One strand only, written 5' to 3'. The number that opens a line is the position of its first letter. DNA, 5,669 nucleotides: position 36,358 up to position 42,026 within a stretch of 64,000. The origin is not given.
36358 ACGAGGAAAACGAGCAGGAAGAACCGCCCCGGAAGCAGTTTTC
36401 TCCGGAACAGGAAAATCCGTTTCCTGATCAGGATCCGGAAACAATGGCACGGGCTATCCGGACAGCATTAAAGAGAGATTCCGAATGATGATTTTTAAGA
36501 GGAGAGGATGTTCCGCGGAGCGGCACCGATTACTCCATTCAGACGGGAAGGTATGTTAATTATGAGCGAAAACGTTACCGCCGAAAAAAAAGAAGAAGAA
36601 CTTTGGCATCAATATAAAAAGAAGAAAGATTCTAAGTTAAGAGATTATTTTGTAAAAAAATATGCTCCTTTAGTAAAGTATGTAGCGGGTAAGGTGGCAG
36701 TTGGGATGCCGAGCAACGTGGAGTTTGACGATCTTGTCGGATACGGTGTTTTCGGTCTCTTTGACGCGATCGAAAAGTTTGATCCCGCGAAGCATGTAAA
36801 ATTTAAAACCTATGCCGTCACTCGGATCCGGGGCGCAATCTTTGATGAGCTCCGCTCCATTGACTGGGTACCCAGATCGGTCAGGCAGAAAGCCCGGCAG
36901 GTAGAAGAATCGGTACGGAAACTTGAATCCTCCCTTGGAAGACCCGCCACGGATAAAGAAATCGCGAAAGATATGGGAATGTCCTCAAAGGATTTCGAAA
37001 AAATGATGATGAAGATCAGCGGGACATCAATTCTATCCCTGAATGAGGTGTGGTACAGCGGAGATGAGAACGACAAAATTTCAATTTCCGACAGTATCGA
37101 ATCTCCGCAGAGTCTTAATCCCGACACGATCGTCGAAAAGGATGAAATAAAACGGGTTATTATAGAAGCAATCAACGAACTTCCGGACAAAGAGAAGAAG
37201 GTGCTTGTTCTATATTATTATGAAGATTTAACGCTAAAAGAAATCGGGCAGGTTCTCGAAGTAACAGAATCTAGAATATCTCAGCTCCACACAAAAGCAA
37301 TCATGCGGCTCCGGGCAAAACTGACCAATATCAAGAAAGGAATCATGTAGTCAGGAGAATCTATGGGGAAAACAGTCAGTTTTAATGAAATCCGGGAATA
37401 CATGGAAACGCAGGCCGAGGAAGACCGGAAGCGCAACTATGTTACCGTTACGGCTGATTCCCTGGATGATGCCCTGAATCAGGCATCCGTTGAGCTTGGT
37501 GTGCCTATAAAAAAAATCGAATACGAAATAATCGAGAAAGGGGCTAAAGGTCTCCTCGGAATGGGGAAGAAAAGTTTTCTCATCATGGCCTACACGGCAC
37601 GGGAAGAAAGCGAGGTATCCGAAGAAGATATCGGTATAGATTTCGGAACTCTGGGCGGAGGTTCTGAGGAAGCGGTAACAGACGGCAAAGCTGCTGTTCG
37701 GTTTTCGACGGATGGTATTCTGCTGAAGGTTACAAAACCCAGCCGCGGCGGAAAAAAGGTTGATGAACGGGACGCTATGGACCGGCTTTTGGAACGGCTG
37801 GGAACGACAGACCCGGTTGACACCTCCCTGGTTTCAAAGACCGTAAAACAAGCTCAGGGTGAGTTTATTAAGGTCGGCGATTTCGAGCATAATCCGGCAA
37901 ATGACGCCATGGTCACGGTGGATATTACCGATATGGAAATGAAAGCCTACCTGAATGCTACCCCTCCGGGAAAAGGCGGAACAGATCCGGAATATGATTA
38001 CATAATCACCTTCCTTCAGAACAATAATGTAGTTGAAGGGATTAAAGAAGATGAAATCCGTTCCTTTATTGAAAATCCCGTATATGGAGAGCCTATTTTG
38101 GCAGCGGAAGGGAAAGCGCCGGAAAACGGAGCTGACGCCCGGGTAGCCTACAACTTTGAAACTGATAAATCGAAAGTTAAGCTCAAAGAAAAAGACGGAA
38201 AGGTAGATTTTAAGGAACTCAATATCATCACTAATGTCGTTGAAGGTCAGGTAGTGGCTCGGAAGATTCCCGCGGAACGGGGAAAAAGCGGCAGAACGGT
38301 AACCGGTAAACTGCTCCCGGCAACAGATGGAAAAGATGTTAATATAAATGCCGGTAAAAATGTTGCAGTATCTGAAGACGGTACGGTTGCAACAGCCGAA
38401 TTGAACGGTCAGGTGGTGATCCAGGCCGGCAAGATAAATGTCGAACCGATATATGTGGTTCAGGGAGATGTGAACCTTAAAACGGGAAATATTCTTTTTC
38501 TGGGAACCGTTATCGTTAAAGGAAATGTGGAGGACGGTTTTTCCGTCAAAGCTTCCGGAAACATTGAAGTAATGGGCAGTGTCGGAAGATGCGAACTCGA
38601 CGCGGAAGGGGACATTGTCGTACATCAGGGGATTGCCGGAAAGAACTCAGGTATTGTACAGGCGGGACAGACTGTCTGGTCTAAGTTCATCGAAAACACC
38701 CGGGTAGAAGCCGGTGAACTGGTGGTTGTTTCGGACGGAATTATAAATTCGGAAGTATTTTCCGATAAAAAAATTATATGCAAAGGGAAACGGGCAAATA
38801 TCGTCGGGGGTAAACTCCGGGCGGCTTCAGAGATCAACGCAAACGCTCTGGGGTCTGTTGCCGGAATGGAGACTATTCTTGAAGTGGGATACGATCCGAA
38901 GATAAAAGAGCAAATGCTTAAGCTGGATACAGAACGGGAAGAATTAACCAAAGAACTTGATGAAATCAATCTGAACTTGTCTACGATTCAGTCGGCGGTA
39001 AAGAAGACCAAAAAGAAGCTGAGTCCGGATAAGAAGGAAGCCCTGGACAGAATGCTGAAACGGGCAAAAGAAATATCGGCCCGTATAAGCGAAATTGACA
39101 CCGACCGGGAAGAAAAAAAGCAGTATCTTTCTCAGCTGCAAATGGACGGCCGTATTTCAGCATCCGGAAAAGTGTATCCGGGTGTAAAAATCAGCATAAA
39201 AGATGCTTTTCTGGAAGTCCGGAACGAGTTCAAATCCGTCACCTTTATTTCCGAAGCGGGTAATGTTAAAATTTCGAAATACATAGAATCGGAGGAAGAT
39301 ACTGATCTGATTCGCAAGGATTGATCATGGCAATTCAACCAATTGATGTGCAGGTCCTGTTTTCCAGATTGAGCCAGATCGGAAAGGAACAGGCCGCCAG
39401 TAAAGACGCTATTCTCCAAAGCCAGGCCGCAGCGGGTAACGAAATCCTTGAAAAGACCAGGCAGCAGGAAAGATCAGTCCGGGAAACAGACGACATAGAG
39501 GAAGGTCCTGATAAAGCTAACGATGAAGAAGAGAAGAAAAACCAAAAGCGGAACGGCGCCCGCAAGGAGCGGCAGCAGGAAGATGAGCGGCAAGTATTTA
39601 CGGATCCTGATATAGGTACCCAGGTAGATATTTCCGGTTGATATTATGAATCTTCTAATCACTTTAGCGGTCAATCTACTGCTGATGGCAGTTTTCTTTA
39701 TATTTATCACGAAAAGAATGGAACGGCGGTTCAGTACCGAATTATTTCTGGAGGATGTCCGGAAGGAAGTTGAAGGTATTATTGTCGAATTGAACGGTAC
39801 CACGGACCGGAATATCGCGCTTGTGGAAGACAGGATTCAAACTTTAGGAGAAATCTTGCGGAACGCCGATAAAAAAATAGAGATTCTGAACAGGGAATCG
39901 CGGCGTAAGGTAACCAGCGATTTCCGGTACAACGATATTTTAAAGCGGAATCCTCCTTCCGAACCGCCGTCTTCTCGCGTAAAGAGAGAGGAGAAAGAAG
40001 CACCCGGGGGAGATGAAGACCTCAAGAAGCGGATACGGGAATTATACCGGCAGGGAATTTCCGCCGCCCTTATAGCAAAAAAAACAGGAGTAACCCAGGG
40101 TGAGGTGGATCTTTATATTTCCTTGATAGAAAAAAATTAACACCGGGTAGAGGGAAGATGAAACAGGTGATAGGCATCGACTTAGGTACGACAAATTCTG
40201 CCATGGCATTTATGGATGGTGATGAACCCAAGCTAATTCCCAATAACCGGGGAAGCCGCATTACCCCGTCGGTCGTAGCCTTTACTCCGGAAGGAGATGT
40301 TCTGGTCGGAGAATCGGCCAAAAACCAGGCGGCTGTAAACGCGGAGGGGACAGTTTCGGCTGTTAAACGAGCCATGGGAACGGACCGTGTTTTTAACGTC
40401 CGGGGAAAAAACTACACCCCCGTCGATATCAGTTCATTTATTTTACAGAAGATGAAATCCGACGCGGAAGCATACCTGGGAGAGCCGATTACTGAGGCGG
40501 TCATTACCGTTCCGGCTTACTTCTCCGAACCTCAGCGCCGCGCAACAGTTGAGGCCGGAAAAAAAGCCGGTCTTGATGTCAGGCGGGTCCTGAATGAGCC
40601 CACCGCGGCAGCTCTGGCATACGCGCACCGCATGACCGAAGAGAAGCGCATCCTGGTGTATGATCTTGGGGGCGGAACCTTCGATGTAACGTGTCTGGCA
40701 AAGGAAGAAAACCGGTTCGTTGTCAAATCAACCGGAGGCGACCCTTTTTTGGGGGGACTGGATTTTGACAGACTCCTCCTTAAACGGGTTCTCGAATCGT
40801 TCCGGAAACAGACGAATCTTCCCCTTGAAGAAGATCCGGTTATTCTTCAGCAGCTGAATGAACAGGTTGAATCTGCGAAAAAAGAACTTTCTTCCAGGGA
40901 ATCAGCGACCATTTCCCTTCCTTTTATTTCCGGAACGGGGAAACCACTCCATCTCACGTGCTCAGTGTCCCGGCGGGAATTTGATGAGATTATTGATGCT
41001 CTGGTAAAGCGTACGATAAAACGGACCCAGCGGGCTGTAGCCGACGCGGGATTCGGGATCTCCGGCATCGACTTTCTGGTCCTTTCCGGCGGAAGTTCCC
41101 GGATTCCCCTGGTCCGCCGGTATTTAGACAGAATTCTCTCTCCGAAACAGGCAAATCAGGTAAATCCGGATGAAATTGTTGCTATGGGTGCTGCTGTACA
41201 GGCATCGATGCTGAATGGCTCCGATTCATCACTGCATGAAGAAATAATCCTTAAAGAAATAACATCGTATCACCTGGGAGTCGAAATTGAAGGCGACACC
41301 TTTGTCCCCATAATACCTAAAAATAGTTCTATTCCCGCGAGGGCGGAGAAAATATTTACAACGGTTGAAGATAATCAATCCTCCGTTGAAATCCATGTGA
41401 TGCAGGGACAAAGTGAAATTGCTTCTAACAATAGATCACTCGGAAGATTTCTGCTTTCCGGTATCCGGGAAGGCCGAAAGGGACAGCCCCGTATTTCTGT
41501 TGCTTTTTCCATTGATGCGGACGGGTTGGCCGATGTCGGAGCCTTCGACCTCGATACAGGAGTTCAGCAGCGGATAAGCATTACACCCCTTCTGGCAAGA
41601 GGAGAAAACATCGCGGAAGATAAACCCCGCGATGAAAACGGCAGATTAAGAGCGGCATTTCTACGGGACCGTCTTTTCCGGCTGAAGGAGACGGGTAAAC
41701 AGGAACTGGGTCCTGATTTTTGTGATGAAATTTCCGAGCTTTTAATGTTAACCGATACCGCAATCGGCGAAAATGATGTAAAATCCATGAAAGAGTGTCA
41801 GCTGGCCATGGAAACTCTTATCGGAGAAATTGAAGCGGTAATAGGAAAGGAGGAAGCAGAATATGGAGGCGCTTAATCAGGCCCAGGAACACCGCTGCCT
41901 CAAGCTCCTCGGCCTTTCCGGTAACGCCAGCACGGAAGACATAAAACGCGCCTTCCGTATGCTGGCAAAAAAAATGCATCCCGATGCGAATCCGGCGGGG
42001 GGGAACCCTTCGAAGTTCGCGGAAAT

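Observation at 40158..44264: Flagellar operon ends in a coupled Hsp70 / J-HEAT / CheA-like module: candidate undescribed system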

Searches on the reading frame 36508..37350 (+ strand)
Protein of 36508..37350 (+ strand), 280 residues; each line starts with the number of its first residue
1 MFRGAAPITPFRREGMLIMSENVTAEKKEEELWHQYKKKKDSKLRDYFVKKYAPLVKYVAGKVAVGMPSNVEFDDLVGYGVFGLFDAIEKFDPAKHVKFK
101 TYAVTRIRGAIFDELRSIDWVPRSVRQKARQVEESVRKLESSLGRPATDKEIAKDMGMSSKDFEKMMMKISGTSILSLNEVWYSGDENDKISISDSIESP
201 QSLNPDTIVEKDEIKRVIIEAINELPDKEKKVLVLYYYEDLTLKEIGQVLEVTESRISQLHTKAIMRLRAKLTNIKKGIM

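Call 3: search_protein_families(library=pfam, proteins=[window:36508-37350:+])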
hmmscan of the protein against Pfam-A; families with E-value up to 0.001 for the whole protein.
window:36508-37350:+ (280 aa): 4 families
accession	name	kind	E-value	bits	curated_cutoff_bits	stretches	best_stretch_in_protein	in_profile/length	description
PF04545.22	Sigma70_r4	-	3.1e-21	75.1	24.1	1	221-270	1-50/50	Sigma-70, region 4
PF04542.20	Sigma70_r2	-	2.7e-17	62.7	24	1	48-120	1-70/71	Sigma-70 region 2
PF08281.18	Sigma70_r4_2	-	6.8e-13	48.5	25.7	1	217-268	3-54/54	Sigma-70, region 4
PF04539.22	Sigma70_r3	-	1.6e-08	35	25.3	1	128-201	2-75/78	Sigma-70 region 3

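Call 4: search_protein_families(library=ncbifam, proteins=[window:36508-37350:+])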
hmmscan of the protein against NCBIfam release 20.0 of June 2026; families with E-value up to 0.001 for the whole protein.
window:36508-37350:+ (280 aa): 88 families (the best 25 are shown)
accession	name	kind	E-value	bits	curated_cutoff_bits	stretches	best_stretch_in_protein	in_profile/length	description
NF004935.0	PRK06288.1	equivalog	1.1e-129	431.8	343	1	21-279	11-269/270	RNA polymerase sigma factor WhiG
TIGR02479.1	FliA_WhiG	subfamily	7e-89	297.4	189.6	1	48-273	1-224/224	FliA/WhiG family RNA polymerase sigma factor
NF005809.0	PRK07670.1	equivalog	9.3e-76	254.7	326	1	24-274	4-252/255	FliA/WhiG family RNA polymerase sigma factor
NF005413.0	PRK06986.1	subfamily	2.1e-75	253.6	201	1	35-274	6-238/241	RNA polymerase sigma factor FliA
NF004572.0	PRK05911.1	equivalog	2e-64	217.5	378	1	30-274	10-255/257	RNA polymerase sigma factor sigma-28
NF009091.0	PRK12427.1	equivalog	1.3e-39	136.3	339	1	47-270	19-229/233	FliA/WhiG family RNA polymerase sigma factor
TIGR02937.1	sigma70-ECF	superfamily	3.2e-38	131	42.9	1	44-272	2-165/165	sigma-70 family RNA polymerase sigma factor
TIGR02980.1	SigBFG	subfamily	6.3e-36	124.2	234.35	1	42-272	2-226/227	SigB/SigF/SigG family RNA polymerase sigma factor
NF005644.0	PRK07408.1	subfamily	3.7e-33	115.2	261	1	23-273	7-254/258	RNA polymerase sigma factor SigF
TIGR02997.1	Sig70-cyanoRpoD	subfamily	2.4e-29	102.6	384.5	1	48-269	79-298/298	RNA polymerase sigma factor, RpoD/SigA family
NF041931.2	MzaA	equivalog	1.8e-28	99.9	800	1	44-271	476-704/726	MZA anti-phage system associated sigma-70 family RNA polymerase sigma factor MzaA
NF004052.0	PRK05572.1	subfamily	9.8e-28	97.3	311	1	26-273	16-251/252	SigF/SigG family RNA polymerase sporulation sigma factor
TIGR02393.1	RpoD_Cterm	equivalog_domain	1.3e-27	97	354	1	71-272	25-228/238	RNA polymerase sigma factor RpoD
TIGR02394.1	rpoS_proteo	equivalog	2.7e-27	96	378.7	1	27-273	30-275/285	RNA polymerase sigma factor RpoS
TIGR02885.1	spore_sigF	equivalog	4.9e-27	95.2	321.45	1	37-272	5-231/231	RNA polymerase sporulation sigma factor SigF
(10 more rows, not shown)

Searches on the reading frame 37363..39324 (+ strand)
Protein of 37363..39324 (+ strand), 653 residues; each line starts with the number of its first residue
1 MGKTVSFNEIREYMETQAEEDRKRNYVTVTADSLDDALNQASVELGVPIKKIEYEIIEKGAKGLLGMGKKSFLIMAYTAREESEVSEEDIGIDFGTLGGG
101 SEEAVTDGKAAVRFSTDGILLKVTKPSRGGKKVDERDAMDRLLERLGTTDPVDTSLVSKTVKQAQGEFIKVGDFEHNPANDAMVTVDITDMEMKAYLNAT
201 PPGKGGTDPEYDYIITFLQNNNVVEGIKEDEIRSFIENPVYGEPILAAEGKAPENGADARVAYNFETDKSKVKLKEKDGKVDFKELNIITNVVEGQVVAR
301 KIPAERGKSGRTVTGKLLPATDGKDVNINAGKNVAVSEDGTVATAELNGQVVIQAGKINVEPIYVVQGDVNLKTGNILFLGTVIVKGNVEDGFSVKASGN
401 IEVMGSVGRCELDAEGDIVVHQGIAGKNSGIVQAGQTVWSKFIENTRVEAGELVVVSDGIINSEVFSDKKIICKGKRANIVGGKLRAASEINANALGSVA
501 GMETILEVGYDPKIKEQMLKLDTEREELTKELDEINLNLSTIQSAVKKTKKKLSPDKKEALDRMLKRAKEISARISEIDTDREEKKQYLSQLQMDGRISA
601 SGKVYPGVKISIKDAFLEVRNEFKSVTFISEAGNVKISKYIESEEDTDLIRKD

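Call 3: search_protein_families(library=pfam, proteins=[window:37363-39324:+])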
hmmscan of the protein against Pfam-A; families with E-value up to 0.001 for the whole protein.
window:37363-39324:+ (653 aa): 3 families
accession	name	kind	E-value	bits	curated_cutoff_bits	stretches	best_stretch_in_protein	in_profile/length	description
PF03961.19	FapA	-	8.7e-76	255.5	31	1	362-634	1-271/272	Flagellar Assembly Protein A beta solenoid domain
PF20250.3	FapA_N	-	1e-48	165.5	27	1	184-354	1-176/178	Flagellar Assembly Protein A N-terminal region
PF14804.11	Jag_N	-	5e-15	56.1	25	1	29-77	1-49/50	Jag N-terminus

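Call 4: search_protein_families(library=ncbifam, proteins=[window:37363-39324:+])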
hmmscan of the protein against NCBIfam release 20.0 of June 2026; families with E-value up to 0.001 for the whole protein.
window:37363-39324:+ (653 aa): 2 families
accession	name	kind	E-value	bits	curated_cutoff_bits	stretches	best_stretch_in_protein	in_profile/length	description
NF041568.1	Jag_EloR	equivalog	3e-06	27.4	145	1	27-81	2-57/203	RNA-binding cell elongation regulator Jag/EloR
NF045487.1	ASRP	equivalog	0.00099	17.8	300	0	516-593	149-224/593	archaea-specific SMC-related protein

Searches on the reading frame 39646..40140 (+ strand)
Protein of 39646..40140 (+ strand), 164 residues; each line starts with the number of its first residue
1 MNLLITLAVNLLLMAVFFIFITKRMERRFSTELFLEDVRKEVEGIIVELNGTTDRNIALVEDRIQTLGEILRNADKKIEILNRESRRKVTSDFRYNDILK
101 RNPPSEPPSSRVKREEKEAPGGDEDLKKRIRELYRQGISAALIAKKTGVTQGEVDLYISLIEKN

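Call 3: search_protein_families(library=pfam, proteins=[window:39646-40140:+])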
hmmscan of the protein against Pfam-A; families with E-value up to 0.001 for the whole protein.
window:39646-40140:+ (164 aa): 1 family
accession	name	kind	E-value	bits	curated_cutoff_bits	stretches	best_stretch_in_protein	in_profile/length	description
PF19610.4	DUF6115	-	6.5e-07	30.2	27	1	61-160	33-133/134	Family of unknown function (DUF6115)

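Call 4: search_protein_families(library=ncbifam, proteins=[window:39646-40140:+])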
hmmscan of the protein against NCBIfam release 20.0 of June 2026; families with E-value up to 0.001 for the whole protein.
window:39646-40140:+ (164 aa): 1 family
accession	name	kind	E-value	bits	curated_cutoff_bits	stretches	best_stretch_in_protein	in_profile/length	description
NF047515.1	SpiroCoCo_C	equivalog_domain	2.8e-07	30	125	1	53-157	233-312/313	SpiroCoCo family coiled-coil protein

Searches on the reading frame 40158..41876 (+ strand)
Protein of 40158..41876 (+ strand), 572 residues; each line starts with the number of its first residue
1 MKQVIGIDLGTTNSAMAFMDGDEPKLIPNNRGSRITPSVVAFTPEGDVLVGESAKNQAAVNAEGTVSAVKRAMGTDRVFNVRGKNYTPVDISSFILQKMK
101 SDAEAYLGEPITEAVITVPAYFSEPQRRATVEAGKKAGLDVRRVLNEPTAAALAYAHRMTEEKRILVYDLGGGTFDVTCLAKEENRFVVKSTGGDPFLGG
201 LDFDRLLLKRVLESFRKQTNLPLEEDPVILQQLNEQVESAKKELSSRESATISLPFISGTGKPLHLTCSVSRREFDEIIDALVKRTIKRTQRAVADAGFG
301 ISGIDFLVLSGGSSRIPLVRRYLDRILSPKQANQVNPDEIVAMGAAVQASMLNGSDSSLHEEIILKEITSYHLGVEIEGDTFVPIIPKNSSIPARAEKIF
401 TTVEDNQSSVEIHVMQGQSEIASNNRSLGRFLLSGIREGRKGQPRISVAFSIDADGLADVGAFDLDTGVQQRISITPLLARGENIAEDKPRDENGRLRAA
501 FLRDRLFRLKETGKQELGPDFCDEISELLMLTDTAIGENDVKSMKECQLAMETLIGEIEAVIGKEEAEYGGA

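Call 3: search_protein_families(library=pfam, proteins=[window:40158-41876:+])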
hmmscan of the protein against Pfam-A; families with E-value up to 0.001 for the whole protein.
window:40158-41876:+ (572 aa): 2 families
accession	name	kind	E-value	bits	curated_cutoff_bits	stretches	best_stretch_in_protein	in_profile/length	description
PF00012.26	HSP70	-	3.1e-157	524.8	20.6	1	4-477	1-498/599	Hsp70 protein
PF06723.19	MreB_Mbl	-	4.6e-11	42.6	27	1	4-349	3-319/327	MreB/Mbl protein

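Call 4: search_protein_families(library=ncbifam, proteins=[window:40158-41876:+])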
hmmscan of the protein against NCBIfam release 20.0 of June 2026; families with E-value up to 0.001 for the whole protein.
window:40158-41876:+ (572 aa): 13 families
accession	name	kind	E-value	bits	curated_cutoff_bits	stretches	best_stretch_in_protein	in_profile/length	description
NF001413.0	PRK00290.1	equivalog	2.8e-172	574.3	648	1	1-476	1-494/625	molecular chaperone DnaK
TIGR02350.1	prok_dnaK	equivalog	8.8e-167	556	822.55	1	3-476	1-493/596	molecular chaperone DnaK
NF009947.0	PRK13411.1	equivalog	3.3e-150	501.3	1002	2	80-476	102-497/662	molecular chaperone DnaK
NF009946.0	PRK13410.1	equivalog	2.9e-146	488.4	1019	2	83-476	107-497/669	molecular chaperone DnaK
NF003520.0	PRK05183.1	subfamily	1.1e-129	433.6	620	2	79-478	118-506/621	Fe-S protein assembly chaperone HscA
TIGR01991.1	HscA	equivalog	1.4e-129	433.4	708.55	2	79-479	98-487/600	Fe-S protein assembly chaperone HscA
NF002399.0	PRK01433.1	equivalog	2.1e-82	277.6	743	1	3-477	20-478/595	Fe-S protein assembly chaperone HscA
NF008673.0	PRK11678.1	equivalog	3.1e-24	85.6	331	2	90-180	128-226/450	molecular chaperone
NF010539.0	PRK13927.1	subfamily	8.8e-11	41.3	293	1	3-344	7-321/339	rod shape-determining protein MreB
TIGR02529.1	EutJ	subfamily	3e-10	40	152.1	1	94-194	44-140/239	ethanolamine utilization protein EutJ family protein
NF011660.0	PRK15080.1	equivalog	1.8e-09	37.2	182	1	95-194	78-173/277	ethanolamine utilization protein EutJ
TIGR00904.1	mreB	subfamily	1.3e-08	34.3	365.75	1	4-181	4-168/334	MreB/Mrl family cell shape determining protein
NF010540.1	PRK13929.1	exception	1.9e-07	30.5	515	1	3-351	5-326/334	rod-share determining protein MreBH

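Call 29: search_solved_structures(query=window:40158-41873:+, max_evalue=1e-50, show_alignments=1)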
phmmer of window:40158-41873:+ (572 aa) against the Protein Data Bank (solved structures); distinct sequences matched with E-value up to 1e-50: 114 (the best 60 are shown).
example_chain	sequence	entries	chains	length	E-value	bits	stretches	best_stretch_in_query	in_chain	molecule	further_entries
2v7y_A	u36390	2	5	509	1.2e-135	456.6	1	1-480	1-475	CHAPERONE PROTEIN DNAK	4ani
4rtf_D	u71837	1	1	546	1e-127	430.4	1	2-475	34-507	Chaperone protein DnaK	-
6w6e_I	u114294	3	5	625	4.6e-127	428.2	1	2-476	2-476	Chaperone protein DnaK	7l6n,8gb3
2kho_A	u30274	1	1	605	1.6e-126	426.5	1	76-515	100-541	Heat shock protein 70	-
7kru_B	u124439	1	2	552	1.2e-125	423.6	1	76-499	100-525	Chaperone protein DnaK fused with substrate peptide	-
7kzu_A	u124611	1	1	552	1.9e-125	422.9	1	75-499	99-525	Chaperone protein DnaK fused with substrate peptide,Chaperone protein DnaK fused with subs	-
7krw_C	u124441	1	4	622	2.2e-125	422.7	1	75-512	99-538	Chaperone protein DnaK fused with substrate peptide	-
7kzi_A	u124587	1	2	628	2.2e-125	422.7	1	75-512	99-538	Chaperone protein DnaK fused with substrate peptide,Chaperone protein DnaK fused with subs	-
7krt_A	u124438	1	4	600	4.1e-125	421.8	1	75-512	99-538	Chaperone protein DnaK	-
4b9q_A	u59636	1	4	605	4.2e-125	421.8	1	75-512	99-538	CHAPERONE PROTEIN DNAK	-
7ko2_A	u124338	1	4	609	4.5e-125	421.7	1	75-512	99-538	Chaperone protein DnaK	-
5nro_A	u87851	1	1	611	4.5e-125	421.7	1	75-512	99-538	Chaperone protein DnaK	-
7krv_B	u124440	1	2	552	2.2e-124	419.4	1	76-499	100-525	Chaperone protein DnaK fused with substrate peptide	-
9dvi_B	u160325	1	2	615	7e-122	411.1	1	2-479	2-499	Chaperone protein DnaK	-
9blu_A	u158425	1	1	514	1.7e-119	403.2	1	69-475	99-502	Stress-70 protein, mitochondrial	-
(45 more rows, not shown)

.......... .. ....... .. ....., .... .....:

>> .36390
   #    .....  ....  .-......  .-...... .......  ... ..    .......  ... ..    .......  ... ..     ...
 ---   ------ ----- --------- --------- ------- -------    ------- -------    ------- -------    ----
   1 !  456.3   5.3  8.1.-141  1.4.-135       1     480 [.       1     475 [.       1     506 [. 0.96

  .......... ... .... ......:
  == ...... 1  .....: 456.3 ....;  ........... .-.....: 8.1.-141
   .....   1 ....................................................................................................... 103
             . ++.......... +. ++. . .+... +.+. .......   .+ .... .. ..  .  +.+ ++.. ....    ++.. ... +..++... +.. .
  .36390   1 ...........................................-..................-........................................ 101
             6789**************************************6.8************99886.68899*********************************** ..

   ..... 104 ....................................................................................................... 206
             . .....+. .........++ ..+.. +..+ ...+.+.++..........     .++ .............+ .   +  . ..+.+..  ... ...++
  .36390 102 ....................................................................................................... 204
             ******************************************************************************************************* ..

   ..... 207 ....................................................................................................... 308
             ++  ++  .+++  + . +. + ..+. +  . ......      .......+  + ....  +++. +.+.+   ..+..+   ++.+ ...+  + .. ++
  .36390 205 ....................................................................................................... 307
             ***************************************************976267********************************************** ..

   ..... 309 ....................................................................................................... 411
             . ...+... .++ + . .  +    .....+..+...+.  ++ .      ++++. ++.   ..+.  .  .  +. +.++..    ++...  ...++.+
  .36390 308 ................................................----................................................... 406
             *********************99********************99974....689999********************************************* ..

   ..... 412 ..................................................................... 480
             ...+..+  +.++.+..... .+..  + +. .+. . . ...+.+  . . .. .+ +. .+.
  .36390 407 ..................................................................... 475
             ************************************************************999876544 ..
